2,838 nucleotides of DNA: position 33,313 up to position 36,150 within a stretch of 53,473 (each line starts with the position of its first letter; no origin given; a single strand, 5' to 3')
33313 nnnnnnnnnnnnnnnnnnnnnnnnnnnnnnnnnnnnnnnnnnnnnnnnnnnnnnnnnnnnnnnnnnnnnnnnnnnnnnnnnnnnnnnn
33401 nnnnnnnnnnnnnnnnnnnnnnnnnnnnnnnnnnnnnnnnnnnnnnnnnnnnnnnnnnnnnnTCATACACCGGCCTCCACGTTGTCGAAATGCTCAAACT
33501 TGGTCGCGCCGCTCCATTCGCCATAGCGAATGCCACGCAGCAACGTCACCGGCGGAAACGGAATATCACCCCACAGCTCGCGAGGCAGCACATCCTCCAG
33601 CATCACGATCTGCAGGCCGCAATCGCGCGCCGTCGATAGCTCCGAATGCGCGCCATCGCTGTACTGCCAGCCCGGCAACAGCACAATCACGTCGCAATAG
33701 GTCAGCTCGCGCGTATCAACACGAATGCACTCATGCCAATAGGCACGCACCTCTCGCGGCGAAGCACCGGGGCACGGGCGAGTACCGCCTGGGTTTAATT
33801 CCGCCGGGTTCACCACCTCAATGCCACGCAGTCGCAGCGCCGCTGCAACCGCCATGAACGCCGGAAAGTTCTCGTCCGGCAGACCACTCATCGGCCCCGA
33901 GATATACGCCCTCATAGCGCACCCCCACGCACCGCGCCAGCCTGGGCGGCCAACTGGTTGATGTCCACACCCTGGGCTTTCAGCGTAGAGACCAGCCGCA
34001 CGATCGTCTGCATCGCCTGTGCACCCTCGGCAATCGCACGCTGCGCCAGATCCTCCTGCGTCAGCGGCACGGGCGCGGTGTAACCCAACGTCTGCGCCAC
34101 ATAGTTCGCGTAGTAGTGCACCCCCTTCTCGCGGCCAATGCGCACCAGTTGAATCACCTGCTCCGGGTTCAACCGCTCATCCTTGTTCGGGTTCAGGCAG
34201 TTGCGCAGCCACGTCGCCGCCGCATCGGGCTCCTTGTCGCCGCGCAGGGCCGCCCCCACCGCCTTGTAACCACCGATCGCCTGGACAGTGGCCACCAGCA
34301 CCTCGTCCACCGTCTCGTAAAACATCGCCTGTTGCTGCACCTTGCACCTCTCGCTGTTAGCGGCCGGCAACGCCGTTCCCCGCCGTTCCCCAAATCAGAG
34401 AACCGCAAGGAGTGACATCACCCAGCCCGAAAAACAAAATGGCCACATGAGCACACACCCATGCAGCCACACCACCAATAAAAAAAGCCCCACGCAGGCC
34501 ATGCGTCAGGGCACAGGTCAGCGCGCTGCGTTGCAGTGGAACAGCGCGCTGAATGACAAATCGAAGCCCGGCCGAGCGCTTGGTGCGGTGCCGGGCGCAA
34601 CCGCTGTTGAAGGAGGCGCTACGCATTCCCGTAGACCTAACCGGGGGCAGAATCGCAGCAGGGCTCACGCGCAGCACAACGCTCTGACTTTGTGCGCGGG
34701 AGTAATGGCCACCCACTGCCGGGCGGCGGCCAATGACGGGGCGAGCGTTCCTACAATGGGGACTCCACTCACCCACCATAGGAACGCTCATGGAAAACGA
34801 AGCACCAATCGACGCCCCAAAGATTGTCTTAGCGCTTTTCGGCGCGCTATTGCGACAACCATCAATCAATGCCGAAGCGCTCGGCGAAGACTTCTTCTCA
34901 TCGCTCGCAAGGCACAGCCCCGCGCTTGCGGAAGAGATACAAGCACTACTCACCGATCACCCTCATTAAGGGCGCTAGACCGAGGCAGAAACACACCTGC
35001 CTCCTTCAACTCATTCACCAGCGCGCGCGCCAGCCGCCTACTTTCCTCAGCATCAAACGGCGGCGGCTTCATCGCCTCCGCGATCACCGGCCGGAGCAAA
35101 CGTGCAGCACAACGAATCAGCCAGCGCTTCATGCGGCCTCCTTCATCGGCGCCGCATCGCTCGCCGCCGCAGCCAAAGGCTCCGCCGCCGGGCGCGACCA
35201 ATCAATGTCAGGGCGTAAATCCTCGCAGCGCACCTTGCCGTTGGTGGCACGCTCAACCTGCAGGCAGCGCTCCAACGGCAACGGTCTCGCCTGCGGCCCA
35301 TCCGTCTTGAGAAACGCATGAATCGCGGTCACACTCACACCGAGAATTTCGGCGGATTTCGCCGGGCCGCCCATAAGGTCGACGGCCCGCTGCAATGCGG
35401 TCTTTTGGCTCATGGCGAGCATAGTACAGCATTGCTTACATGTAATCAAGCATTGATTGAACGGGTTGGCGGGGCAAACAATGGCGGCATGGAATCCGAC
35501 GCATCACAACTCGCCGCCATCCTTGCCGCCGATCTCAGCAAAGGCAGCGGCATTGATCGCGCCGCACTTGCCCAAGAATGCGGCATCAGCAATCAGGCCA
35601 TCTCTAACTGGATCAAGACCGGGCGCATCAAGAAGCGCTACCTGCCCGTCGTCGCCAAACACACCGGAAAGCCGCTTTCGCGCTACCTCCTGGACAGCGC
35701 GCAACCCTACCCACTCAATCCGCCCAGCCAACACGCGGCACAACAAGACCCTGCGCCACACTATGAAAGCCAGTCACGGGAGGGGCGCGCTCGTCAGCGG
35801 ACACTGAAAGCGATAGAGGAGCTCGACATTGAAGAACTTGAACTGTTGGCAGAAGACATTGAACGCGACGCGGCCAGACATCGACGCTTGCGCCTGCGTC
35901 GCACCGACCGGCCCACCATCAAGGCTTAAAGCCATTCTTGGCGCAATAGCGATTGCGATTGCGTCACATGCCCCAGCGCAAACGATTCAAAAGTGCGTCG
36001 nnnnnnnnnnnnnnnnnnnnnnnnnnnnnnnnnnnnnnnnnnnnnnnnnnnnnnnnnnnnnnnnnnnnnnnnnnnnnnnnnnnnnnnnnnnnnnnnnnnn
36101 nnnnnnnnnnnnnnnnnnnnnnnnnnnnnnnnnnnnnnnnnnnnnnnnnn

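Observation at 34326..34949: About 620 bp ORF-poor, highly structured leader with an intrinsic terminator, splitting the cro module from the replication genes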

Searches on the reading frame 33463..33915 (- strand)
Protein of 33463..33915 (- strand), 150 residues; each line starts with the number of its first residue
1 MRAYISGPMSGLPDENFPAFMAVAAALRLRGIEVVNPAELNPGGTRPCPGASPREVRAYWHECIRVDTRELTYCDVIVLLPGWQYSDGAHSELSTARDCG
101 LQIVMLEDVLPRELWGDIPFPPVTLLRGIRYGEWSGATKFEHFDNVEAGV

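Call 14: search_protein_families(library=pfam, max_evalue=0.01, proteins=[window:33463-33915:-])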
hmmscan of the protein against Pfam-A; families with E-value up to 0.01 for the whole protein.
window:33463-33915:- (150 aa): 1 family
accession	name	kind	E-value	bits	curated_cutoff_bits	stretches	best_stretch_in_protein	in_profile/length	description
PF14359.12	DUF4406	-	5.1e-22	78.5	22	1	1-104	1-90/91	Domain of unknown function (DUF4406)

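Call 15: search_protein_families(library=phrogs, max_evalue=0.01, proteins=[window:33463-33915:-])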
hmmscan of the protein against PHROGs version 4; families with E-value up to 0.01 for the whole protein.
window:33463-33915:- (150 aa): 5 families
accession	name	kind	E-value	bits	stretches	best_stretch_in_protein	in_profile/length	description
phrog_355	-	DNA, RNA and nucleotide metabolism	1.1e-27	98.1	1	1-108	75-174/249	nucleoside 2-deoxyribosyltransferase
phrog_5781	-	unknown function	1.1e-19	71.9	1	1-107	6-100/220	-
phrog_12019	-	other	3.7e-13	50.7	1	14-112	28-118/241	MazG-like pyrophosphatase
phrog_15484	-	other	8.2e-09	36.5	1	4-106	154-245/253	hydrolase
phrog_31170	-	unknown function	6.4e-05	24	1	2-47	2-47/55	-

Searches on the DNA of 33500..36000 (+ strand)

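Call 4: search_rna_families(source=window, start=33500, end=36000, threshold=evalue, max_evalue=10, show_alignments=3)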
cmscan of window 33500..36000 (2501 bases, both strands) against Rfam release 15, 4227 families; matches with E-value up to 10: 1.
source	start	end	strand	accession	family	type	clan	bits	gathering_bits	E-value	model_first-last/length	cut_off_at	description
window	34479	34531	-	RF02399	NsiR1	Gene; sRNA;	-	17.8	39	2.7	1-60/60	no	Nitrogen stress-induced RNA 1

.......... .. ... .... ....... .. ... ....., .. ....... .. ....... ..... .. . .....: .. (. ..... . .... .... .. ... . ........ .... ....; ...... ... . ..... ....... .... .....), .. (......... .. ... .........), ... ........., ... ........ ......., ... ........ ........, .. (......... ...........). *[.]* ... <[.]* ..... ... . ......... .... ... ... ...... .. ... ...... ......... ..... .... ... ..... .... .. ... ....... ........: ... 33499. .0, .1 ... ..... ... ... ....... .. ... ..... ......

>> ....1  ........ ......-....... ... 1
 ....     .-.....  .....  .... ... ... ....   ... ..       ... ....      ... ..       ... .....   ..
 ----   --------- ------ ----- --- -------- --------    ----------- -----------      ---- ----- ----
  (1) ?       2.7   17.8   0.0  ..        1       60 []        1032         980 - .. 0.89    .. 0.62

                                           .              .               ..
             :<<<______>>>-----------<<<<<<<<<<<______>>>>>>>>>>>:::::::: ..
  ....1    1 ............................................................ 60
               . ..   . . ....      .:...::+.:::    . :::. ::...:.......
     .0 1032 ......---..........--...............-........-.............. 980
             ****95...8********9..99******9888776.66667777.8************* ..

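Call 7: search_dna_similar(query=window:34200-35150:+, collection=phages, mode=distant, max_rows=30)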
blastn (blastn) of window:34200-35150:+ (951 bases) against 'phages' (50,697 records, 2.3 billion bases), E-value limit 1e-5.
No match.

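Call 23: search_rna_families(source=L001, start=2000, end=3100, threshold=evalue, max_evalue=10, show_alignments=3)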
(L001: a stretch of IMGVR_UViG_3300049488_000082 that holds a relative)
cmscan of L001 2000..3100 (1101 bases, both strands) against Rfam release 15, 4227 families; matches with E-value up to 10: 1.
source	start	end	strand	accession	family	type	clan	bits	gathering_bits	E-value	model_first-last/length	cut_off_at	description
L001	2085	2127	+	RF00282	SNORD48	Gene; snRNA; snoRNA; CD-box;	-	13.5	36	5.2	1-63/63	no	Small nucleolar RNA SNORD48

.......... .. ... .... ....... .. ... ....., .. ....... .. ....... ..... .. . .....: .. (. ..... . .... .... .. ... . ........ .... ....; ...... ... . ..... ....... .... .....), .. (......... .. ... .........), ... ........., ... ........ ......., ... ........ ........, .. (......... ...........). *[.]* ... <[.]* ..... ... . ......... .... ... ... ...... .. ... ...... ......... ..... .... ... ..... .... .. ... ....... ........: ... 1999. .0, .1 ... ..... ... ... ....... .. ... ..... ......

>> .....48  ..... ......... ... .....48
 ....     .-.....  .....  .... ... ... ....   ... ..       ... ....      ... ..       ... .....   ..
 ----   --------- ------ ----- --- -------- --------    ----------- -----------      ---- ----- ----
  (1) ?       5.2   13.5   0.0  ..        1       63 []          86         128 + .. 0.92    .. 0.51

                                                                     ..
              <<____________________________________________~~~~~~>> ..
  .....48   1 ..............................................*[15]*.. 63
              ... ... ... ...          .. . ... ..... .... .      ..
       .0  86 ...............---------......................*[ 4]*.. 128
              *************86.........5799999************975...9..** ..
